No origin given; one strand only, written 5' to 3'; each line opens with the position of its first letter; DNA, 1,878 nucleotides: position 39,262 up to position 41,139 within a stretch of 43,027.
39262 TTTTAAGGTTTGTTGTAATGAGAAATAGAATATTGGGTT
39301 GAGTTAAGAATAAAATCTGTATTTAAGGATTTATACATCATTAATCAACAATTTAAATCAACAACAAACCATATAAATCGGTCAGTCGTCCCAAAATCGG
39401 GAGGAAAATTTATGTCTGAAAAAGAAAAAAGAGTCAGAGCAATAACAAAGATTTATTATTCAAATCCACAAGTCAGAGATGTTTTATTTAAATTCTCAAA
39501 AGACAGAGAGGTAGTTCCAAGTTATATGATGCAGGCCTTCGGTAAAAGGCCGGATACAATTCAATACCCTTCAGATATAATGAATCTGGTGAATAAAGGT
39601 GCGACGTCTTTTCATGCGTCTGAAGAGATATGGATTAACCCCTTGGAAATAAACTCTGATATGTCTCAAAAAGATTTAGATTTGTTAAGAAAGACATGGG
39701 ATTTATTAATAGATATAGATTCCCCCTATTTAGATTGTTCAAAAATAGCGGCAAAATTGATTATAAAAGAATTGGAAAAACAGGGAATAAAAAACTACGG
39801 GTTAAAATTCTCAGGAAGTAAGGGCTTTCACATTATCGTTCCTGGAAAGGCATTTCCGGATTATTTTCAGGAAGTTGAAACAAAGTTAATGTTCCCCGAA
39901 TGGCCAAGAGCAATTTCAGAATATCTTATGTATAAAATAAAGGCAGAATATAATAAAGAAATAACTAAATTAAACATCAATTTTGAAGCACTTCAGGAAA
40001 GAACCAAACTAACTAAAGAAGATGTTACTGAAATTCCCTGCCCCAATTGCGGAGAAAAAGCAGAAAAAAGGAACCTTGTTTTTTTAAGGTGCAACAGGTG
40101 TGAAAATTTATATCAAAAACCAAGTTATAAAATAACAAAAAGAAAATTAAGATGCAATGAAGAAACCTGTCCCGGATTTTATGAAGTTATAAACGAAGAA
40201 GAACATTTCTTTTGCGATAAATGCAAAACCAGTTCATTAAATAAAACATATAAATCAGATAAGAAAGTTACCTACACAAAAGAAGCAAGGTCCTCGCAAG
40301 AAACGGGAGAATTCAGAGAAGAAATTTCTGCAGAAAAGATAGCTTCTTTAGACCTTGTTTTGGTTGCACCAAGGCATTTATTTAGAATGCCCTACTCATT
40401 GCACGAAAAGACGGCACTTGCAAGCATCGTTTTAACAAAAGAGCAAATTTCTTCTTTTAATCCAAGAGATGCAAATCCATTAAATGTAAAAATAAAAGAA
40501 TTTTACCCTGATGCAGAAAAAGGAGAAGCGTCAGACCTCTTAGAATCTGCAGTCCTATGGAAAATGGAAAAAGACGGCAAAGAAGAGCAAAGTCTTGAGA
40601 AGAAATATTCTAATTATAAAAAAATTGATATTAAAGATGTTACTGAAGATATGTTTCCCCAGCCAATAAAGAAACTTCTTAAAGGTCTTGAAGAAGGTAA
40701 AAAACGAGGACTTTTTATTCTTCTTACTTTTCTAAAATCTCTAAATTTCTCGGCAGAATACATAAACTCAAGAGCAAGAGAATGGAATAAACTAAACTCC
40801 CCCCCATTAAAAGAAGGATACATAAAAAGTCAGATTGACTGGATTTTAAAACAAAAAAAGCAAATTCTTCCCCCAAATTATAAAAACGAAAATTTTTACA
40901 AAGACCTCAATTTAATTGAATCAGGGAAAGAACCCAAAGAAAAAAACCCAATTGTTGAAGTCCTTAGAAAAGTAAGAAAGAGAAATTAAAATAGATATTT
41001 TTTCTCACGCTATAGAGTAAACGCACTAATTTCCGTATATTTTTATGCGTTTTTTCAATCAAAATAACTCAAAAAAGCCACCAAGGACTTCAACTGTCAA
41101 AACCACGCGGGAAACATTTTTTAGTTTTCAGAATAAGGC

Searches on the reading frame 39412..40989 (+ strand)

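Call 51: search_protein_families(library=pfam, proteins=[window:39412-40989:+], max_evalue=0.001)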
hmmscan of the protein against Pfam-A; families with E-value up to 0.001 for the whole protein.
window:39412-40989:+ (525 aa): 2 families
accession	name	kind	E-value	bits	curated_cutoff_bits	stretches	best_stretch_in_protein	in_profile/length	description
PF01896.25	DNA_primase_S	-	1.7e-06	28.9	26.8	0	101-147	2-62/163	DNA primase small subunit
PF21686.3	LigD_Prim-Pol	-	0.00095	19.3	27.4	0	88-151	95-160/254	LigD, primase-polymerase domain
